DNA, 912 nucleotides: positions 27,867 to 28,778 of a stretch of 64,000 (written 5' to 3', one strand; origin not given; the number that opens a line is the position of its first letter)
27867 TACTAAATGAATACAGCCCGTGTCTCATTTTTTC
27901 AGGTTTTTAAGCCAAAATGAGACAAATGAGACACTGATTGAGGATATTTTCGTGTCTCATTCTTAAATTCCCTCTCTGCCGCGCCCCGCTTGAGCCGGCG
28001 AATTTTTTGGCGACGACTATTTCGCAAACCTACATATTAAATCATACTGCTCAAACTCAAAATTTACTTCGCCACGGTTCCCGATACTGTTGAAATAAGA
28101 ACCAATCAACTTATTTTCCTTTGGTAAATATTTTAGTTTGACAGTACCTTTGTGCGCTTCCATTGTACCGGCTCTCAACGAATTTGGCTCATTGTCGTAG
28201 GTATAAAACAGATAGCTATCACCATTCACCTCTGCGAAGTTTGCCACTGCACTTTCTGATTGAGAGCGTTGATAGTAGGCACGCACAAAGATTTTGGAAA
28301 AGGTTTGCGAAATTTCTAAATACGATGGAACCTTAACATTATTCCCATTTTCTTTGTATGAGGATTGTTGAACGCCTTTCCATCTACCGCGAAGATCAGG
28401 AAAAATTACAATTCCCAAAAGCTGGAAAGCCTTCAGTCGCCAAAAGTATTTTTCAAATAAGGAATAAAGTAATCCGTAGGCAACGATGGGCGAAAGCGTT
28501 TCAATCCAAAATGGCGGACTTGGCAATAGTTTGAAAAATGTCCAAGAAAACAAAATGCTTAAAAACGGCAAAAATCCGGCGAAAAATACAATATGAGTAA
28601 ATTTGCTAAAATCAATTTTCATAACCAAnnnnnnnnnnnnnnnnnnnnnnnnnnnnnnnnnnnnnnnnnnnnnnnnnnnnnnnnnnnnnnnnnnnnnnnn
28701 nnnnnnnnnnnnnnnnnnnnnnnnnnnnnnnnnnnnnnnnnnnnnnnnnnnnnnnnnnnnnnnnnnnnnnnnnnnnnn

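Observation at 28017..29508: Minimal two-gene CBASS-like abortive-infection module (SMODS/CD-NTase plus 2-TM beta-rich effector)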

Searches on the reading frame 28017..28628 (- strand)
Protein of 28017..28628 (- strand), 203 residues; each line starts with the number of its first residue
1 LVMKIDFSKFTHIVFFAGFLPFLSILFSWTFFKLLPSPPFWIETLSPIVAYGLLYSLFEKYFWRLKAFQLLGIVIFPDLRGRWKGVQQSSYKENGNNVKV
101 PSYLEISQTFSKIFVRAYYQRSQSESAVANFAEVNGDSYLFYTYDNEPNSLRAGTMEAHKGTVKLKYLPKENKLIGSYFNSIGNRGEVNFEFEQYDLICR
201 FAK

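Call 3: search_protein_families(library=pfam, proteins=[window:28017-28628:-], max_evalue=0.1)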
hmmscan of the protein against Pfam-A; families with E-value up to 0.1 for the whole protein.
window:28017-28628:- (203 aa): 4 families
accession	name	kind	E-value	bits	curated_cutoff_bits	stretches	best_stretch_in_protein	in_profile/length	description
PF18153.7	Cap15_CD_rec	-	8e-21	75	31.2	1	76-185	3-115/122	Cap15, cyclic dinucleotide receptor domain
PF17605.7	DUF5501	-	0.019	15.8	40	1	88-119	38-69/107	Family of unknown function (DUF5501)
PF19228.4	DUF5881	-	0.04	13.9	25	1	97-145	88-133/163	Family of unknown function (DUF5881)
PF23471.1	Cap15_TM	-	0.089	13.9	28.2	0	20-64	7-59/59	Cap15, TM helices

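Call 4: search_protein_families(library=padloc, proteins=[window:28017-28628:-], max_evalue=0.1)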
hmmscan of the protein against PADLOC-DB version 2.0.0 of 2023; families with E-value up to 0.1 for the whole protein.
window:28017-28628:- (203 aa): 16 families
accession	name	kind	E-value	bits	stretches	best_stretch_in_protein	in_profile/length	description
PDLC00703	Effector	-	1e-59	199.6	1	14-200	12-203/204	2TM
PDLC00702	Effector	-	1.2e-37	127.2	1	10-201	9-204/211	2TM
PDLC00705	Effector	-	5.5e-36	122.4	1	8-184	22-189/203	2TM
PDLC00686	Effector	-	4e-28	96.4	1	38-183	52-195/209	2TM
PDLC00694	Effector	-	1.9e-27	94.1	1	42-198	34-195/208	2TM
PDLC00708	Effector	-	1.8e-19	68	1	53-191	59-190/191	2TM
PDLC00697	Effector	-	4.1e-19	66.9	1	43-187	38-196/207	2TM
PDLC00704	Effector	-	1.3e-18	65.2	1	48-194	46-202/207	2TM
PDLC00673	Effector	-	7.4e-17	59.4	1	51-192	45-191/214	2TM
PDLC00683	Effector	-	8.6e-14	49.7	1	42-191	36-178/185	2TM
PDLC00714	Effector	-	3.9e-13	47.4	1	57-191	52-191/200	2TM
PDLC00669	Effector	-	6.5e-12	43.5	1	46-181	38-182/206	2TM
PDLC00674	Effector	-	2.2e-08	31.8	2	96-179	120-208/246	2TM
PDLC00671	Effector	-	3.2e-07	28.4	1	57-179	60-202/223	2TM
PDLC00682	Effector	-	1.7e-06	25.9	1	53-179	63-197/218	2TM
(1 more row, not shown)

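Call 5: search_protein_families(library=ncbifam, proteins=[window:28017-28628:-], max_evalue=0.1)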
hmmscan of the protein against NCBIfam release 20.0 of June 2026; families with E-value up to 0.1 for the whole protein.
window:28017-28628:- (203 aa): 0 families

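Call 7: search_solved_structures(query=window:28017-28628:-, max_evalue=1, show_alignments=2)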
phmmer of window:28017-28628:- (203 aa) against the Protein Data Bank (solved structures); distinct sequences matched with E-value up to 1: 1.
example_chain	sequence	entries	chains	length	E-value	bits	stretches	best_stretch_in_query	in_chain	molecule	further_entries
7n34_A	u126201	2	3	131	8.9e-06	28.8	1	74-184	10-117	Cap15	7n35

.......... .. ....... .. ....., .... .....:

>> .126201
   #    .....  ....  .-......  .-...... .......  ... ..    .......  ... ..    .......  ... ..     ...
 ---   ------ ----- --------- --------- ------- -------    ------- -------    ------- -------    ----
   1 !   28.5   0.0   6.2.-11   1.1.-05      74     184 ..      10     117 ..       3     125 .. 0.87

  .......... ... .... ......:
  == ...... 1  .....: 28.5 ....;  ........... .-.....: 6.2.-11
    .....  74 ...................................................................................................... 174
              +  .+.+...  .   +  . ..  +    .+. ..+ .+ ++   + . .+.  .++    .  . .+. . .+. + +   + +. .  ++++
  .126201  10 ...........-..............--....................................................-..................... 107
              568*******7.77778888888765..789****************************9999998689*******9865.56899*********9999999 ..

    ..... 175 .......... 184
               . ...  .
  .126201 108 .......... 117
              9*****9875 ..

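Call 42: find_homologous_proteins(query=window:28017-28622:-)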
Query window:28017-28622:- (201 aa): 85 proteins with E <= 0.001 among 128 candidates.
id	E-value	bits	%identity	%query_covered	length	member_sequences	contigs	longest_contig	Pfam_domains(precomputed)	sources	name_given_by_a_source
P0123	9.9e-130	448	99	100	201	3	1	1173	PF18153.8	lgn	-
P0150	2.3e-114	398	88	100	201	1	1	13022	PF18153.8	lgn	-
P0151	4.6e-114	397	87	100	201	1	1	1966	PF18153.8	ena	-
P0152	4.1e-105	368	79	100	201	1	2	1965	PF18153.8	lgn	-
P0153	4.6e-104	364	81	100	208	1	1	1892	PF18153.8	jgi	jgi:hypothetical protein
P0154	4.6e-104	364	78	100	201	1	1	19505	PF18153.8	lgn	-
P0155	2.6e-102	359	78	100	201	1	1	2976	PF18153.8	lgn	-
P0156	2.6e-101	355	78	100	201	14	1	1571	PF18153.8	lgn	-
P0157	3.2e-101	355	79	100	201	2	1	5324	PF18153.8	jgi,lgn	-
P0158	5.3e-97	341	74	100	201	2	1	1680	PF18153.8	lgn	-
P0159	4.3e-96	338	74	100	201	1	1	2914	PF18153.8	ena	-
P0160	8.2e-96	338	71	100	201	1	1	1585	PF18153.8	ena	-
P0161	1.6e-95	337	73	100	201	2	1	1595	PF18153.8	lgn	-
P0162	1.6e-93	330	72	100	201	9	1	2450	PF18153.8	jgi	-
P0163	4.7e-93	329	74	99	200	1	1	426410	PF18153.8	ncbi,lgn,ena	-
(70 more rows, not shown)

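Call 57: predict_structure(alignment_id=A2)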
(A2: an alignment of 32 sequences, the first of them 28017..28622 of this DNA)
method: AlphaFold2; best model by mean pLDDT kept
length: 201 residues; sequences in the alignment: 32
mean_pLDDT: 89.0   pTM: 0.82
mean pLDDT of the five models: 89.0, 86.6, 85.0, 84.2, 84.0
residues with pLDDT >= 90: 123; 70-90: 68; 50-70: 10; < 50: 0
segments of 3 or more residues with pLDDT < 50: none
pLDDT, mean of each block of 10 residues (from residue 1): 89 97 94 80 90 95 91 93 90 87 94 90 90 89 68 74 94 92 92 92 72
secondary structure, 60 per line:
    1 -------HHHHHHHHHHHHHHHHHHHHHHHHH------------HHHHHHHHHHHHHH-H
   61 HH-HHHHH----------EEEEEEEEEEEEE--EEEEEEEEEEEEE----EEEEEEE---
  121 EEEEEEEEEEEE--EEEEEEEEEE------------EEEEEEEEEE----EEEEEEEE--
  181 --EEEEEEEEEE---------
elements in order: H8-32 H45-58 H64-68 E79-91 E94-106 E111-117 E121-132 E135-144 E157-166 E171-178 E183-192

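Call 61: fold_search(model_id=the predicted structure, library=pdb)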
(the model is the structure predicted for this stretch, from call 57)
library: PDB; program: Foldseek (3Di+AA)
matches with E <= 10: 999; with E <= 0.001: 3
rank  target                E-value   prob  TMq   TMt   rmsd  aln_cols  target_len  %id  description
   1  7n34                  3.5e-07  1.00  0.46  0.83   2.3       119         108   23  Structure of Yersinia aleksiciae Cap15 cyclic dinucleotide receptor, crystal form 1 (released 2021-11-17)
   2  7n35_B                8.0e-06  1.00  0.45  0.85   2.7       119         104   20  Structure of Yersinia aleksiciae Cap15 cyclic dinucleotide receptor, crystal form 2 (released 2021-11-17)
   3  7n35_A                2.3e-05  1.00  0.45  0.83   2.5       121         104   23  Structure of Yersinia aleksiciae Cap15 cyclic dinucleotide receptor, crystal form 2 (released 2021-11-17)
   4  6d0t_B                3.6e-03  1.00  0.37  0.63   4.2       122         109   11  De novo design of a fluorescence-activating beta barrel - BB1 (released 2018-09-19)
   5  6c1z                  8.7e-03  0.99  0.30  0.41  10.8       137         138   15  Crystal structure of Apo Caenorhabditis elegans lipid binding protein 8 (LBP-8) (released 2019-01-09)
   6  5hz9_F                9.2e-03  0.99  0.29  0.41  10.3       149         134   10  human FABP3 in complex with 6-Chloro-2-methyl-4-phenyl-quinoline-3-carboxylic acid (released 2016-12-14)
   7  6czh_B                1.2e-02  1.00  0.36  0.59   4.5       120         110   10  Structure of a redesigned beta barrel, mFAP0, bound to DFHBI (released 2018-09-19)
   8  6cuj_B                1.3e-02  1.00  0.36  0.47   4.4       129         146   15  Crystal structure of the C-terminal domain of neisserial heparin binding antigen (NHBA) (released 2018-09-26)
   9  5z4g_A                1.3e-02  0.98  0.31  0.40  10.7       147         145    8  Crystal structure of secretory abundant heat soluble protein 4 from Ramazzottius varieornatus (released 2018-04-11)
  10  5ura_A                1.3e-02  0.97  0.29  0.40  10.3       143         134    9  Enantiomer-Specific Binding of the Potent Antinociceptive Agent SBFI-26 to Anandamide transporters FABP7 (released 2017-08-23)
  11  5z4g_B                1.4e-02  0.99  0.30  0.40  10.8       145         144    8  Crystal structure of secretory abundant heat soluble protein 4 from Ramazzottius varieornatus (released 2018-04-11)
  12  5hz9_A                1.7e-02  0.98  0.29  0.42  10.2       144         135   10  human FABP3 in complex with 6-Chloro-2-methyl-4-phenyl-quinoline-3-carboxylic acid (released 2016-12-14)
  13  5xn9_B                1.8e-02  0.95  0.28  0.38  11.3       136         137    8  Crystal structure of a secretary abundant heat soluble (SAHS) protein from Ramazzottius varieornatus (from monomer sam (released 2017-07-26)
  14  1dc9                  1.9e-02  0.99  0.32  0.45  10.2       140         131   16  PROPERTIES AND CRYSTAL STRUCTURE OF A BETA-BARREL FOLDING MUTANT, V60N INTESTINAL FATTY ACID BINDING PROTEIN (IFABP) (released 2000-03-20)
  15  3elz_C                2.2e-02  0.96  0.30  0.42  11.9       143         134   13  Crystal structure of Zebrafish Ileal Bile Acid-Bindin Protein complexed with cholic acid (crystal form A). (released 2009-01-13)
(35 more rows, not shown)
